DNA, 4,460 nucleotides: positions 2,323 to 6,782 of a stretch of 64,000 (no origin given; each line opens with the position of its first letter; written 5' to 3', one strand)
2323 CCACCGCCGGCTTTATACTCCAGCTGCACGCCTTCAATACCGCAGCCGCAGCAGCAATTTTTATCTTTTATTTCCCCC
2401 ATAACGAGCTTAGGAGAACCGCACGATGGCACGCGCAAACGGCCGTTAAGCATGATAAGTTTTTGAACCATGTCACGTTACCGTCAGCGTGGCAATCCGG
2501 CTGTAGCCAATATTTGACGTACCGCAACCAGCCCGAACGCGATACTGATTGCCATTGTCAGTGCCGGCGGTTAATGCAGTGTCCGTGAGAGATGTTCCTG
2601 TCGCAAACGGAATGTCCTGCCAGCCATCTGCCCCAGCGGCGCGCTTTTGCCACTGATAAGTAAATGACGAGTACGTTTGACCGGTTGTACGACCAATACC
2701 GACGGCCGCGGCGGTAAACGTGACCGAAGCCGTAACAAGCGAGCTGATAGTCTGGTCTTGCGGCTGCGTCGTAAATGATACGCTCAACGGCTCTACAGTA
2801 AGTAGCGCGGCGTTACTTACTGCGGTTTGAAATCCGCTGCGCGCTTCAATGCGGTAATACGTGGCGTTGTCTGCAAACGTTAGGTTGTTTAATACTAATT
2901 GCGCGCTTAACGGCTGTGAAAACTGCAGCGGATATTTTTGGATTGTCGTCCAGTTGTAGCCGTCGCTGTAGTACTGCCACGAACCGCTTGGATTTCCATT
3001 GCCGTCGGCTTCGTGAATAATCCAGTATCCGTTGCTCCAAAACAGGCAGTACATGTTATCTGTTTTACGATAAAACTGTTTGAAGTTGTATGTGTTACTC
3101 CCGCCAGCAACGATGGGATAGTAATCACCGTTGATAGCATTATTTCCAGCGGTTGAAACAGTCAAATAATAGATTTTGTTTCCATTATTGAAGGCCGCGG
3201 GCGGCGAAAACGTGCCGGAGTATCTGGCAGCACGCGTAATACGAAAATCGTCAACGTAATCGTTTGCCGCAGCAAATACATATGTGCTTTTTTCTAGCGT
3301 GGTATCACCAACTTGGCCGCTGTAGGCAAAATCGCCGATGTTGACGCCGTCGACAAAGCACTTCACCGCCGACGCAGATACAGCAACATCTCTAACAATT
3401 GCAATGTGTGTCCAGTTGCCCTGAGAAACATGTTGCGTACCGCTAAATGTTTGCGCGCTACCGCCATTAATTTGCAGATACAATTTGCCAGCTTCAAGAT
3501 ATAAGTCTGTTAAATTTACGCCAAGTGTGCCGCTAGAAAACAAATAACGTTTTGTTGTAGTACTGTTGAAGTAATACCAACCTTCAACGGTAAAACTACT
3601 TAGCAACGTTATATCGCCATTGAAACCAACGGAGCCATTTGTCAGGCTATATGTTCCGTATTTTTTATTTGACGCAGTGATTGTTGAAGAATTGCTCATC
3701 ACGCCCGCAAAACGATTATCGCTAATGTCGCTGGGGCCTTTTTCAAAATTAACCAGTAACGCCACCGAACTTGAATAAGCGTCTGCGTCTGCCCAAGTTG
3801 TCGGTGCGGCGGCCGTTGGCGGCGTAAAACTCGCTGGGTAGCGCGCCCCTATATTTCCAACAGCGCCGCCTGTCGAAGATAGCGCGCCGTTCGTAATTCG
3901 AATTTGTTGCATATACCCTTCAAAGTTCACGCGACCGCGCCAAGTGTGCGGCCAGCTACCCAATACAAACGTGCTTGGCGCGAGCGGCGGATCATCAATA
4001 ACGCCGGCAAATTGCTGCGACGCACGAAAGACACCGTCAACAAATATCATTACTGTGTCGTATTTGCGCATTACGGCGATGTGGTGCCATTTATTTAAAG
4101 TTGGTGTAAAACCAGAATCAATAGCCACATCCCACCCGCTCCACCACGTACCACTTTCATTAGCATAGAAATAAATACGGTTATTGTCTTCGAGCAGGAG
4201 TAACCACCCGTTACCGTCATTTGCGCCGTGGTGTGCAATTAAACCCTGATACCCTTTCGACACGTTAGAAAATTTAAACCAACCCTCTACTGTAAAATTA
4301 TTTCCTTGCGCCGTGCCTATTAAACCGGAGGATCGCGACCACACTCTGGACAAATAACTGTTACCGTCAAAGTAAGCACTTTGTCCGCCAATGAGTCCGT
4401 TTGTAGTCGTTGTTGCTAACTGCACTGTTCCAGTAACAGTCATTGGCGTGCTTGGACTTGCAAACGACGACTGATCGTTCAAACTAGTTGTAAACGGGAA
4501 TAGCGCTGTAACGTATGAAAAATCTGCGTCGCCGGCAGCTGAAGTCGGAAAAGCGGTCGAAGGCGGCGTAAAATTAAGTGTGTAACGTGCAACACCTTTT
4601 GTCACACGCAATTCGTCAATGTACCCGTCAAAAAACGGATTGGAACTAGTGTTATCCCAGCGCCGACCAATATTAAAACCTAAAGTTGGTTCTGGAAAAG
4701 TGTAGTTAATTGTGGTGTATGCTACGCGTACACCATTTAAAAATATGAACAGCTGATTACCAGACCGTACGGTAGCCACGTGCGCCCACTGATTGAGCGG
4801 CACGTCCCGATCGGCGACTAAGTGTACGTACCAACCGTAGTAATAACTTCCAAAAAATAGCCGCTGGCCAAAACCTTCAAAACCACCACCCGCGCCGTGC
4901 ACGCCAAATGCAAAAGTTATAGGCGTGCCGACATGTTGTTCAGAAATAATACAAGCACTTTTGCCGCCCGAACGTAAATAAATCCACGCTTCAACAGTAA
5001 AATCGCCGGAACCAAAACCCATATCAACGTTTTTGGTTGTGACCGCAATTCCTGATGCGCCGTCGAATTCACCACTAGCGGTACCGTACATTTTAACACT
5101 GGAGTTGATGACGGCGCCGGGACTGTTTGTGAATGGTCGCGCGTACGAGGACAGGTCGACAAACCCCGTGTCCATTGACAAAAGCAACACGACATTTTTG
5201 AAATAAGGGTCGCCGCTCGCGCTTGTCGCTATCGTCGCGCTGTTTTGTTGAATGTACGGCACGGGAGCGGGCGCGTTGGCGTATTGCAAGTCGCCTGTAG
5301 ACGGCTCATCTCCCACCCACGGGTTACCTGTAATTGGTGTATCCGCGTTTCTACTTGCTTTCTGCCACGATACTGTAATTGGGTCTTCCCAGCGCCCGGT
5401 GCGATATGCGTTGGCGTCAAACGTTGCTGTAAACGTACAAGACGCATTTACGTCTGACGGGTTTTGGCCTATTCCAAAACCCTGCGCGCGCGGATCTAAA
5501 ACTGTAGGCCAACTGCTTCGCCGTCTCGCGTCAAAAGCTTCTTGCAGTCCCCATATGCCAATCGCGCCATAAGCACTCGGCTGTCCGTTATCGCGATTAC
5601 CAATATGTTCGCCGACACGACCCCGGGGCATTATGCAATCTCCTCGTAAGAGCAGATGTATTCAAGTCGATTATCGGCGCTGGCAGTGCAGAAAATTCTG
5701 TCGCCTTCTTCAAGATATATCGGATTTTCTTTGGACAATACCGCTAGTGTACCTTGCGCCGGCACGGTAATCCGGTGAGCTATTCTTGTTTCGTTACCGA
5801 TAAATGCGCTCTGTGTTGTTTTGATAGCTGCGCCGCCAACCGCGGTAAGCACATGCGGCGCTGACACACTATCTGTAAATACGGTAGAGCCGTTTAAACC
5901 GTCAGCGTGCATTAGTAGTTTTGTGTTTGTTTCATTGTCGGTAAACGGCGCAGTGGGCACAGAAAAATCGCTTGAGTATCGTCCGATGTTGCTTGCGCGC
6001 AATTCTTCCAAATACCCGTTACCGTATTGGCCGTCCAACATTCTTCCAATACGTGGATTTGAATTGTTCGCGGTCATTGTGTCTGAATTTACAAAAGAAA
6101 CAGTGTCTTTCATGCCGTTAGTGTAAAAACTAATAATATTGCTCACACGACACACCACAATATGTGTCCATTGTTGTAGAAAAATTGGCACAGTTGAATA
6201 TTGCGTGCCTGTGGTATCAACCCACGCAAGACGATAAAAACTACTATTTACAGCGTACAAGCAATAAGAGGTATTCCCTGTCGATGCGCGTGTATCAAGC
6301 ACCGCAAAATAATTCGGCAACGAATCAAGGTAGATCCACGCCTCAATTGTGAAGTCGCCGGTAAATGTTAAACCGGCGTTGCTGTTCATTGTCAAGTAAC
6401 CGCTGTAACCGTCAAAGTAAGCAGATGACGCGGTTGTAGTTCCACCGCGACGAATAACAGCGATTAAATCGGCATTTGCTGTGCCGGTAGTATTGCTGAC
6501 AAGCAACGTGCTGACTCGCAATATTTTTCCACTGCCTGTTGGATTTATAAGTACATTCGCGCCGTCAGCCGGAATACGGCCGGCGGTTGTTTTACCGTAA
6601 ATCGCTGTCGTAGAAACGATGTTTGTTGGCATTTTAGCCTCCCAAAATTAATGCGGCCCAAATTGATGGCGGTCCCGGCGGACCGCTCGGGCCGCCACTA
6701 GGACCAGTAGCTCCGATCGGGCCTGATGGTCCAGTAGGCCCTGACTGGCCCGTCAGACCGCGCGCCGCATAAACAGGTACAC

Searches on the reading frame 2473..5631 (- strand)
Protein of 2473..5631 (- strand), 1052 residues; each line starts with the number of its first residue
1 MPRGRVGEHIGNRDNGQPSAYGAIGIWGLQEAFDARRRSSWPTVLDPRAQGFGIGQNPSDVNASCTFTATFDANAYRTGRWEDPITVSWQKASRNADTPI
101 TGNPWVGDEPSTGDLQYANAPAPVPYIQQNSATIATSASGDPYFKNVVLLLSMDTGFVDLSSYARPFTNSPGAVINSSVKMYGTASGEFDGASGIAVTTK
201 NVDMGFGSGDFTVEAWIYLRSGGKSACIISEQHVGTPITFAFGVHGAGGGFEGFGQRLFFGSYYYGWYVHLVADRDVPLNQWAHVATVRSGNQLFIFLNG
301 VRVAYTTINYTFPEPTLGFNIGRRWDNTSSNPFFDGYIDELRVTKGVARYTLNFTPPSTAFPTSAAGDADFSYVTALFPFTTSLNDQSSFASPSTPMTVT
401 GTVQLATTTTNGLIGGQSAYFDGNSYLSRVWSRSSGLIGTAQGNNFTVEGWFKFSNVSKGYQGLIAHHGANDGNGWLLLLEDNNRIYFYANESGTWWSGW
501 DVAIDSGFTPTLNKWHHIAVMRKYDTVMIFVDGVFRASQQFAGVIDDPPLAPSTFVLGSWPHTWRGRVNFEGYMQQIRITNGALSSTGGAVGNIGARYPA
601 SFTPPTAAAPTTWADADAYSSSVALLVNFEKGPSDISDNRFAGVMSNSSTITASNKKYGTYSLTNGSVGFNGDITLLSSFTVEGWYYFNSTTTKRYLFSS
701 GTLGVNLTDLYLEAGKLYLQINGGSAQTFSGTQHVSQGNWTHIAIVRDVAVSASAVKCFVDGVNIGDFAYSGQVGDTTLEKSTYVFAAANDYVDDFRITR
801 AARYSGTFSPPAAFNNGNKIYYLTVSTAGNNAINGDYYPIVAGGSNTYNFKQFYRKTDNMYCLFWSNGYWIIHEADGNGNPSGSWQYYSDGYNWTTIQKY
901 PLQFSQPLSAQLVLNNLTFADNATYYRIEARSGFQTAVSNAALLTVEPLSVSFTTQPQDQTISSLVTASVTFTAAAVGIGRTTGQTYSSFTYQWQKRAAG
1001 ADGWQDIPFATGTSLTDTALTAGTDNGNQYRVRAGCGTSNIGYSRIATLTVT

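Call 11: search_protein_families(library=phrogs, proteins=[window:2473-5631:-], max_evalue=0.001)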
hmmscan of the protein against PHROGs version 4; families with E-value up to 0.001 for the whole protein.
window:2473-5631:- (1052 aa): 9 families
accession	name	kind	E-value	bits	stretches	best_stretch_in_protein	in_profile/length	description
phrog_3545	-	unknown function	1.3e-74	252.9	3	124-372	729-987/1115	-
phrog_24074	-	unknown function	8.8e-51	174.1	3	36-369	355-631/892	-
phrog_38322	-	unknown function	1.5e-32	114.2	2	139-362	289-504/506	-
phrog_13163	-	tail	1.6e-31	110.1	3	173-362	541-718/976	baseplate wedge subunit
phrog_8510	-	head and packaging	2.6e-28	99.4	2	180-585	532-889/1348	virion structural protein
phrog_701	-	head and packaging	4.3e-28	96.7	2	168-364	4044-4225/6136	virion structural protein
phrog_11583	-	unknown function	5e-19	67.7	2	612-835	1119-1350/2796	-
phrog_1469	-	tail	1.1e-17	63.4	1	173-361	530-705/2607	baseplate wedge subunit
phrog_613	-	head and packaging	0.00025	21.9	1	951-1051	106-215/218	head protein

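Call 12: search_protein_families(library=pfam, proteins=[window:2473-5631:-], max_evalue=0.001)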
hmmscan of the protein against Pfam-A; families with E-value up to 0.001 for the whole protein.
window:2473-5631:- (1052 aa): 4 families
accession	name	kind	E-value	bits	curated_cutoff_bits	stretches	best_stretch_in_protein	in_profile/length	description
PF13385.13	Laminin_G_3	-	1.3e-48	165.4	27.6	3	442-586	15-147/151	Concanavalin A-like lectin/glucanases superfamily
PF02210.31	Laminin_G_2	-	2.8e-10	41.2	22.9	0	699-779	12-90/126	Laminin G domain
PF07953.20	Toxin_R_bind_N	-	1.5e-06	28.5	23.8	1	435-540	45-152/191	Clostridium neurotoxin, N-terminal receptor binding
PF00054.30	Laminin_G_1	-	3.4e-05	24.5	24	0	462-581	7-127/131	Laminin G domain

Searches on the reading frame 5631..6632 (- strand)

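Call 11: search_protein_families(library=phrogs, proteins=[window:5631-6632:-], max_evalue=0.001)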
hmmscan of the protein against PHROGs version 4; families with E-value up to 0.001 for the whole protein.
window:5631-6632:- (333 aa): 10 families
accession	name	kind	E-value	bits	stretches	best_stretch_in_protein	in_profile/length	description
phrog_3545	-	unknown function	9.5e-22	77.9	1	50-234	774-980/1115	-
phrog_24074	-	unknown function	2.2e-20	73.5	2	68-237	457-630/892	-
phrog_701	-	head and packaging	3.3e-19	67.2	1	68-260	4060-4251/6136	virion structural protein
phrog_13163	-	tail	3.4e-18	66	1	22-269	509-755/976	baseplate wedge subunit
phrog_18802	-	head and packaging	1.5e-17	62.5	1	52-258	828-1031/3007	virion structural protein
phrog_1469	-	tail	7.2e-15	54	1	88-262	562-736/2607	baseplate wedge subunit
phrog_19601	-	tail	2.1e-14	52.7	1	75-273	668-868/2043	baseplate wedge subunit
phrog_8510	-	head and packaging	9.5e-12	44.5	1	43-212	705-882/1348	virion structural protein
phrog_32294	-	tail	9.4e-06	23.5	1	6-269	384-645/2435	baseplate wedge subunit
phrog_18503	-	unknown function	0.00052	19.4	1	47-213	520-693/844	-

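Call 12: search_protein_families(library=pfam, proteins=[window:5631-6632:-], max_evalue=0.001)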
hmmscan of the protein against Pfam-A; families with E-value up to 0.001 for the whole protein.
window:5631-6632:- (333 aa): 1 family
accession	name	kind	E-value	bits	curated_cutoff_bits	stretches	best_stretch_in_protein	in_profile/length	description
PF13385.13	Laminin_G_3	-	1e-17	65.1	27.6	1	74-215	1-142/151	Concanavalin A-like lectin/glucanases superfamily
